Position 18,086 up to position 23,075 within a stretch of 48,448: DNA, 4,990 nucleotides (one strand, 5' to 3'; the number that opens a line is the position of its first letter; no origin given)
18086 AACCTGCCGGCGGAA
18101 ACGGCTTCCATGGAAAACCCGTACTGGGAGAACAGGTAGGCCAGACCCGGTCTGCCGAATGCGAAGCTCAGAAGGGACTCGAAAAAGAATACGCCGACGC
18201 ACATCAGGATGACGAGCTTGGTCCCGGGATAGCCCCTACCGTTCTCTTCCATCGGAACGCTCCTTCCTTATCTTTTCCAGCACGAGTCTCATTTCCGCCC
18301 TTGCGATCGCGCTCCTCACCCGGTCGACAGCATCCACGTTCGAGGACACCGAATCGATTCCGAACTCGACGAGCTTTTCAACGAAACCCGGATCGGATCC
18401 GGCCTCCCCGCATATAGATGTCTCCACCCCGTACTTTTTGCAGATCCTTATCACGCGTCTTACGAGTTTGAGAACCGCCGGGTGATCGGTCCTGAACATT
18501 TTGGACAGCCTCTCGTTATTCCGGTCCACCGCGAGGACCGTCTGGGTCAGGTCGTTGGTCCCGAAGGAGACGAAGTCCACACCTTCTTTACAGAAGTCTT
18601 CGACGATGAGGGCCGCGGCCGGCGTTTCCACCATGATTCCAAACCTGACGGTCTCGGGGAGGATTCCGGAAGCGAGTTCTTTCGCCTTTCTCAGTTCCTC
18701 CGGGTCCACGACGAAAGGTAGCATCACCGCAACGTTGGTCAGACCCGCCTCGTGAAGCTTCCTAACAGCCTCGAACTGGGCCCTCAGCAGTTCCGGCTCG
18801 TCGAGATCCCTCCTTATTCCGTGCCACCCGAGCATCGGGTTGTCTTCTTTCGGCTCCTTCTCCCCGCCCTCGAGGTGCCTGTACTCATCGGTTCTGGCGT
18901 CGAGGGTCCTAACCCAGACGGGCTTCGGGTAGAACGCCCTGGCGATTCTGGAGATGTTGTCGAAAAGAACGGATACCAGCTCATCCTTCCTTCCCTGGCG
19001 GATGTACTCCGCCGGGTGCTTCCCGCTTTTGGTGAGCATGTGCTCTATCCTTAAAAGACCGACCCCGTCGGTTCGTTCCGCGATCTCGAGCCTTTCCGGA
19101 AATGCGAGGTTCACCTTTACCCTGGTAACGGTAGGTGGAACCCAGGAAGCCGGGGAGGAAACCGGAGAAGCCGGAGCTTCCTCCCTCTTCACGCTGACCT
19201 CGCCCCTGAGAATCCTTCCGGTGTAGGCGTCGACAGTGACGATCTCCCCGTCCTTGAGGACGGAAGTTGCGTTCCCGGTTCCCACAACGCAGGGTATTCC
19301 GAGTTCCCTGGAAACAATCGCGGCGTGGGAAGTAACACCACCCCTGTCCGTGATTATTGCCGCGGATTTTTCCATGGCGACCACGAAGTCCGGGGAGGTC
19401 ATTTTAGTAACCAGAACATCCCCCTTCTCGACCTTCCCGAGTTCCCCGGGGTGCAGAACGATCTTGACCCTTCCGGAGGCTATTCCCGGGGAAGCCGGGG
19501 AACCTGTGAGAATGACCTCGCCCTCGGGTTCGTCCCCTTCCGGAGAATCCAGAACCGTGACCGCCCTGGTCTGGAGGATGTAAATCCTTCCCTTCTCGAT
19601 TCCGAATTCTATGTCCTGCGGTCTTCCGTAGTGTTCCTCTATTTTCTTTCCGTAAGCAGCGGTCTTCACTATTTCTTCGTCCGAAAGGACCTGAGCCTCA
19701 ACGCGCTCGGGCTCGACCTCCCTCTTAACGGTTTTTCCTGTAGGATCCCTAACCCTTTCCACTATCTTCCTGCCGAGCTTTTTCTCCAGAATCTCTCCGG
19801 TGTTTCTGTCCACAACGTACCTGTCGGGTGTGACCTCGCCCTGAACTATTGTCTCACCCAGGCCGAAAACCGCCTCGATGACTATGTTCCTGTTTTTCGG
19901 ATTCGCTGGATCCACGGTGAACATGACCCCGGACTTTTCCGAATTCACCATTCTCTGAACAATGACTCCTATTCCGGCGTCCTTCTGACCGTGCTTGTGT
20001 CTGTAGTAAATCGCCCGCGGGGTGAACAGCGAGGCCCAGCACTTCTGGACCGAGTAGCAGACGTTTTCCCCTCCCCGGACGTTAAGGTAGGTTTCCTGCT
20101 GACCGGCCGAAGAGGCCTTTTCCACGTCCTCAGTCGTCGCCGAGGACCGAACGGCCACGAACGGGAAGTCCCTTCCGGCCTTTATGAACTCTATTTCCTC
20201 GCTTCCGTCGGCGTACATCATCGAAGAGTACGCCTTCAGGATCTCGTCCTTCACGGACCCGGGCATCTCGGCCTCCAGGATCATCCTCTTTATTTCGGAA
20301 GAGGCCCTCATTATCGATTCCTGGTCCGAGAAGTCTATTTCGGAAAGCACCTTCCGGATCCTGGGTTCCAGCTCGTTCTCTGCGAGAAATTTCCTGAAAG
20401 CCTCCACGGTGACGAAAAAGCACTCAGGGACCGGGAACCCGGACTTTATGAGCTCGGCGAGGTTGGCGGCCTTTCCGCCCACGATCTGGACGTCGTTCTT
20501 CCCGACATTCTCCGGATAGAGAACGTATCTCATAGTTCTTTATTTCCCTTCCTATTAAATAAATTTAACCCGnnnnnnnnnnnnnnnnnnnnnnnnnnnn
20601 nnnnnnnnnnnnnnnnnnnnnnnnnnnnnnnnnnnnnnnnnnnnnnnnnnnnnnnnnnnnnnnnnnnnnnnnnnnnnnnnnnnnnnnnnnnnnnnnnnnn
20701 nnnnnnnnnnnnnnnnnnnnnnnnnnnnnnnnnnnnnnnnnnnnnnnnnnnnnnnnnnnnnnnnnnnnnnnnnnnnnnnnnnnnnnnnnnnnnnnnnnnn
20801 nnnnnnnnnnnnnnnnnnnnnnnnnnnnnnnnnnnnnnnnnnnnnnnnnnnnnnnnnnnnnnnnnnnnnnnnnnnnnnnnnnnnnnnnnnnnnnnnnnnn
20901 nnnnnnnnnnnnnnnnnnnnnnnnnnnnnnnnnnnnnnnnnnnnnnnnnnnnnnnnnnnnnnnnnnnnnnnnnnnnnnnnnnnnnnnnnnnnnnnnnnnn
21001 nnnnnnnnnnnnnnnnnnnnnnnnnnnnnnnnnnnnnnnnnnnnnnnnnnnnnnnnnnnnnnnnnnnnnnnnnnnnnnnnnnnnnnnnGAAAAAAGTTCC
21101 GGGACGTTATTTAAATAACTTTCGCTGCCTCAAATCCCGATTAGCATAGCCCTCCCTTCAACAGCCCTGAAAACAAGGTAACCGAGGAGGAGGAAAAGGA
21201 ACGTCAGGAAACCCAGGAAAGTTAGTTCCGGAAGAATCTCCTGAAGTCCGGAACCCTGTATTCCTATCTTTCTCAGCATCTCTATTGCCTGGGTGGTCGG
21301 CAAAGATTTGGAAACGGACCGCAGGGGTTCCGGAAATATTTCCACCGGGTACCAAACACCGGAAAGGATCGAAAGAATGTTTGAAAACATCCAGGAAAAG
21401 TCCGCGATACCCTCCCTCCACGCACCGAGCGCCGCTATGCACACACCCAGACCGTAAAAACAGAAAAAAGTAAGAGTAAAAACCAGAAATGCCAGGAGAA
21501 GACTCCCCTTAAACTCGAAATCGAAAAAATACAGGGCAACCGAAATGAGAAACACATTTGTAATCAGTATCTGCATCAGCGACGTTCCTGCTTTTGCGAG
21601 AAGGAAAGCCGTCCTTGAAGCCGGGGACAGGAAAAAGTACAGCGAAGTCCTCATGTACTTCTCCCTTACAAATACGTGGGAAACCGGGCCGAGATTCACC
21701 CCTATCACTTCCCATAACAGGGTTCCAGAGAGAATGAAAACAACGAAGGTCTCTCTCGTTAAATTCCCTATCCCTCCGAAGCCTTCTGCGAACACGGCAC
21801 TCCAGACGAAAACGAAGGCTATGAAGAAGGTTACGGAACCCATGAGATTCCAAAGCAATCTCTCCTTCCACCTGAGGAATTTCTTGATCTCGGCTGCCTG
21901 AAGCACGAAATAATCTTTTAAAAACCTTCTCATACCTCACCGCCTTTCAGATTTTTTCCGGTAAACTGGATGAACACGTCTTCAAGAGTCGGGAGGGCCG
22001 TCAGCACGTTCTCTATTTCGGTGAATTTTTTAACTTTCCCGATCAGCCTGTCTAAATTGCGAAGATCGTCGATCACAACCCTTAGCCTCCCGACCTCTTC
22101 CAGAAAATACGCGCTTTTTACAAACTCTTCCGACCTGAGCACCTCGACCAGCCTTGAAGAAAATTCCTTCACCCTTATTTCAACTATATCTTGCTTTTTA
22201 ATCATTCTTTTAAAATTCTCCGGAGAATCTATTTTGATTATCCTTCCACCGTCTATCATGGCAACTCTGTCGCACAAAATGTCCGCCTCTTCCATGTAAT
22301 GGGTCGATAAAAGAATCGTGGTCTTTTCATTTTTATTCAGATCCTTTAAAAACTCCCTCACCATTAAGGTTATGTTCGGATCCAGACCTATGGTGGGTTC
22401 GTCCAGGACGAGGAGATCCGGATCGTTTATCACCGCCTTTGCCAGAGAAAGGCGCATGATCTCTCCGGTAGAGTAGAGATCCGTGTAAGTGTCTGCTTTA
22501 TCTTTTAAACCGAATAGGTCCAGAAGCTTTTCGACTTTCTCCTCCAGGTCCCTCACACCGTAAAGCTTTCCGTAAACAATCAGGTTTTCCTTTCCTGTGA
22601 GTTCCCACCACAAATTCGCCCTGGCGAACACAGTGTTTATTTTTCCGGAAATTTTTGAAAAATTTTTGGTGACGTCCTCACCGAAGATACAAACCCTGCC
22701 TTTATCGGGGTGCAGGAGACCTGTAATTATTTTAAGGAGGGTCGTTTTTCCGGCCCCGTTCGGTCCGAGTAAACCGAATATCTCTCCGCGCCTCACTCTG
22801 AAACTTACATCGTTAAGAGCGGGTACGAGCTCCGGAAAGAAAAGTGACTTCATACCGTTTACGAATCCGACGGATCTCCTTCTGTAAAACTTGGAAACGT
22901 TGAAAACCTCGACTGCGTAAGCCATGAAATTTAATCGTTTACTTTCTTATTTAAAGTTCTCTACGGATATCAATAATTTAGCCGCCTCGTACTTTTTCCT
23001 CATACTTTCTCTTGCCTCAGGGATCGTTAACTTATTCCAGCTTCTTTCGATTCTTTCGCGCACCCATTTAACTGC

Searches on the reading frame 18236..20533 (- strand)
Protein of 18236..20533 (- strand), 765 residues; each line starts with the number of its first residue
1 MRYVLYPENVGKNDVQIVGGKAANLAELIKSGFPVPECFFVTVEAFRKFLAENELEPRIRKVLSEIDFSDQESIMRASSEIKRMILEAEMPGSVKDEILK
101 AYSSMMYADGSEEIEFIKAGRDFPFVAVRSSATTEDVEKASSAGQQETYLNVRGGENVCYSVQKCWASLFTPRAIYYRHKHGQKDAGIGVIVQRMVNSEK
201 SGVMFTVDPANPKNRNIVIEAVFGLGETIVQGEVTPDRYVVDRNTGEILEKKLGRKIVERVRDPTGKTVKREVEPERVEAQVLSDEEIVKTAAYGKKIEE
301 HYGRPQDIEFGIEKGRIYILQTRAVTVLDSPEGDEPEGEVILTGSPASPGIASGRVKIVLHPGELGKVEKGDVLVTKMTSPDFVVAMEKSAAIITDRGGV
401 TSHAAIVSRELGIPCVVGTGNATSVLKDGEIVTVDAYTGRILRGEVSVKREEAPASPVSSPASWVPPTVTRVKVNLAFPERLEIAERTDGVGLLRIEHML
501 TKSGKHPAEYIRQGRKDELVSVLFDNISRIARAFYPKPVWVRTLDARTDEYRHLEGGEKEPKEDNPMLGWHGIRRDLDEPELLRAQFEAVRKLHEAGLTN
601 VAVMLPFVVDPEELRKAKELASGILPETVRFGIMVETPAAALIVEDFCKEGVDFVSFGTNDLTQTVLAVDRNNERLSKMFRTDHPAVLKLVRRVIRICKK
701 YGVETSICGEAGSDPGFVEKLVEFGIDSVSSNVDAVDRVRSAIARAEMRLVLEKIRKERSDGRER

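Call 17: search_protein_families(library=pfam, proteins=[window:18236-20533:-], max_evalue=0.01)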
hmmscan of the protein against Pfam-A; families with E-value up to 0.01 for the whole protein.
window:18236-20533:- (765 aa): 4 families
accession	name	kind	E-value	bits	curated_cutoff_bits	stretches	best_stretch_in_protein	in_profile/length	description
PF01326.24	PPDK_N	-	3.4e-103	345.8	27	1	16-332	2-316/328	Pyruvate phosphate dikinase, AMP/ATP-binding domain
PF02896.24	PEP-utilizers_C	-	8.1e-76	255.4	22.8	1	469-747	19-292/293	PEP-utilising enzyme, PEP-binding domain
PF00391.29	PEP-utilizers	-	2.6e-29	101.1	23.1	1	369-439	2-72/72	PEP-utilising enzyme, mobile domain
PF04055.27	Radical_SAM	-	0.0024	18.5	29.5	0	682-757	57-135/166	Radical SAM superfamily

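Call 83: list_cluster_members(proteins=[window:18236-20533:-, window:38428-39141:-, window:28347-29027:-, window:26423-27580:+, window:21930-22925:-, window:37498-38424:-, window:36256-37473:-, window:24358-25941:-, window:44034-46208:-, window:14450-15424:+])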
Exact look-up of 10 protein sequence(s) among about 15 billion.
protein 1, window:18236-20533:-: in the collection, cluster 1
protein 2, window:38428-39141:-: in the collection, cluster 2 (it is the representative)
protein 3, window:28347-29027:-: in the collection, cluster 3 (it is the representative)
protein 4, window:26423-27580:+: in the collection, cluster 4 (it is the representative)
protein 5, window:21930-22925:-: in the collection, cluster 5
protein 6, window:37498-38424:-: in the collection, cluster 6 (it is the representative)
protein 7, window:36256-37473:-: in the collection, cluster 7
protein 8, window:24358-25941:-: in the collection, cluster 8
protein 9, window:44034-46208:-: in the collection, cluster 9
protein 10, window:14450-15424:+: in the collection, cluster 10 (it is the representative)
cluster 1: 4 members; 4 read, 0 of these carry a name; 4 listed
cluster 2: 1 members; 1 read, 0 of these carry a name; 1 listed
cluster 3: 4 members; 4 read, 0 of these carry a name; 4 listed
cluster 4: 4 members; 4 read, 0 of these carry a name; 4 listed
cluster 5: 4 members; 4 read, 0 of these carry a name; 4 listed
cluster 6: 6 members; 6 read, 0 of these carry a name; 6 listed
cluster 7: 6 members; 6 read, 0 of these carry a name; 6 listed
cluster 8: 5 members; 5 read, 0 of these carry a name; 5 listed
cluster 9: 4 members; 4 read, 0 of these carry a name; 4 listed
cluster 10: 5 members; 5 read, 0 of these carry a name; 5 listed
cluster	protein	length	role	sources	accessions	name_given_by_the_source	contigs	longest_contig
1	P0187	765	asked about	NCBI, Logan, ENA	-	-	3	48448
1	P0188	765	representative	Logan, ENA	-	-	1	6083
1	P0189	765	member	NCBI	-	-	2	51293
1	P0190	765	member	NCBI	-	-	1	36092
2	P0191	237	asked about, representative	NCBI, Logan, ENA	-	-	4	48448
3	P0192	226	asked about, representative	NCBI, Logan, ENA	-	-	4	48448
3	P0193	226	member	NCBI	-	-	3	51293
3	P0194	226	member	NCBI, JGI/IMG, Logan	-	-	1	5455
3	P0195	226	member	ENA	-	-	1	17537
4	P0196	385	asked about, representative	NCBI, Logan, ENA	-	-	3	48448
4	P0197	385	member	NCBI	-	-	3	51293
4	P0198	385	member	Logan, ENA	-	-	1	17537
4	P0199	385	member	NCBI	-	-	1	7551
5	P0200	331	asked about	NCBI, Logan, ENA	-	-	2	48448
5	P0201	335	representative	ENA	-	-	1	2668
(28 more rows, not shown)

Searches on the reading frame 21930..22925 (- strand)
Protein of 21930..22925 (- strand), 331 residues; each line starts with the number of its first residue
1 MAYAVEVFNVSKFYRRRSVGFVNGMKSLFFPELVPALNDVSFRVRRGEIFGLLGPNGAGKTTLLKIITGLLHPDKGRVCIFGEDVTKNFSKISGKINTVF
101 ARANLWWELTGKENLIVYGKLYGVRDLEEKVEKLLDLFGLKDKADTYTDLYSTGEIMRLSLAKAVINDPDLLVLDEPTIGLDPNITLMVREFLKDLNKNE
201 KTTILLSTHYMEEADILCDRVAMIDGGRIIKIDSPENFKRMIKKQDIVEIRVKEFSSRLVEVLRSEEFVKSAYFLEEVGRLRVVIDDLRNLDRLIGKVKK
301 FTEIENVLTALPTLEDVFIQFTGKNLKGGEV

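Call 17: search_protein_families(library=pfam, proteins=[window:21930-22925:-], max_evalue=0.01)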
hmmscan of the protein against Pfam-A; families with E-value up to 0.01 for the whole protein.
window:21930-22925:- (331 aa): 9 families
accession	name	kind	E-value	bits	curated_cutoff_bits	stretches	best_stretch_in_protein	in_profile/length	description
PF00005.33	ABC_tran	-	2.9e-33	115.8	25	1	37-178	1-136/137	ABC transporter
PF13304.12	AAA_21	-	1.4e-10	42.2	27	2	160-209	247-298/304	AAA domain, putative AbiEii toxin, Type IV TA system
PF13175.12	AAA_15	-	6.5e-06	26.4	32.1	0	164-209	324-369/374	AAA ATPase domain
PF13732.12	DrrA1-3_C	-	0.0011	20.1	27.4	1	239-321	7-80/81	ATP-binding protein DrrA1-3-like, C-terminal domain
PF13555.12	AAA_29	-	0.0013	18.9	27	1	40-75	15-50/61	P-loop containing region of AAA domain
PF13166.12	AAA_13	-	0.0017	17.6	36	0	54-72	23-45/713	AAA domain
PF25199.1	nSTAND_NTPase5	-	0.0019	18.5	34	0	45-89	39-84/145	Novel STAND NTPase 5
PF13476.12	AAA_23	-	0.003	18.7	27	1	47-77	19-49/201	AAA domain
PF13401.12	AAA_22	-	0.0054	17.5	27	0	52-177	10-93/130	AAA domain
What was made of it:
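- The ABC genes at 21130-22925 are ABC-2 / DrrA-type (call 17).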
